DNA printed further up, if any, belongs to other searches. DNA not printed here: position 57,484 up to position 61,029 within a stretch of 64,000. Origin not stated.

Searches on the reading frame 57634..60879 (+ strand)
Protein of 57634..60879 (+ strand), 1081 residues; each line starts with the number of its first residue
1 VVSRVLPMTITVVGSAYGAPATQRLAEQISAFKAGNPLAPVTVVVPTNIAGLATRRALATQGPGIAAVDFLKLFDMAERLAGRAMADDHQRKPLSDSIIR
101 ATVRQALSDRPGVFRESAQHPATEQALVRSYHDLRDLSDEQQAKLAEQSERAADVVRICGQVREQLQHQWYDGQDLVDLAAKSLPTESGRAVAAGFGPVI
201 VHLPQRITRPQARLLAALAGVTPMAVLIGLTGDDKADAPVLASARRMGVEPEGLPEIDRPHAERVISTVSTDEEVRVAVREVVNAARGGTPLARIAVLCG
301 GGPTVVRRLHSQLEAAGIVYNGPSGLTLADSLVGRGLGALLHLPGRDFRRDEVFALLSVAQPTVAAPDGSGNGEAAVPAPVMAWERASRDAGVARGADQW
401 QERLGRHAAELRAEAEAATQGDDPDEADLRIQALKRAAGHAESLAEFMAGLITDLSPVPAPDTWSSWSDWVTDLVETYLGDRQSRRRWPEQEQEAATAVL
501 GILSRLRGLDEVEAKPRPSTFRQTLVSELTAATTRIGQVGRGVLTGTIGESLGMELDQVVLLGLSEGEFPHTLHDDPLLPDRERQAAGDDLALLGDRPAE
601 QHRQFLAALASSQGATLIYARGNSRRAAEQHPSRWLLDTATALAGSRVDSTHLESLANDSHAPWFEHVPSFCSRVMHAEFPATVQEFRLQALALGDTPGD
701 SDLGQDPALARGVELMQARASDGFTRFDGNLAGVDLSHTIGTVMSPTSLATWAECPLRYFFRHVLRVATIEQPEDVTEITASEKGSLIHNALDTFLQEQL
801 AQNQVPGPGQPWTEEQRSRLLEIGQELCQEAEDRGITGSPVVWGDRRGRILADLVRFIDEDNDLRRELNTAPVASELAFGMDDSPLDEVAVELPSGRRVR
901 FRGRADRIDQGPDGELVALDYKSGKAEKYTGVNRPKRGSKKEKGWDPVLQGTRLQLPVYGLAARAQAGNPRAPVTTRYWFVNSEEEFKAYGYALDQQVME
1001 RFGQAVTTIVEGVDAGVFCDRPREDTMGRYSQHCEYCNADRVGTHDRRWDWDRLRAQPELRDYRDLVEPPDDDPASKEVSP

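Call 64: search_protein_families(library=pfam, proteins=[window:57634-60879:+], max_evalue=0.00001)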
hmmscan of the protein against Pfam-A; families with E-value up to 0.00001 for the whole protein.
window:57634-60879:+ (1081 aa): 1 family
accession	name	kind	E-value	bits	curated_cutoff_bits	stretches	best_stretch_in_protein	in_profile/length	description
PF12705.13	PDDEXK_1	-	4.9e-35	122.1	22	1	744-1040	2-243/247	PD-(D/E)XK nuclease superfamily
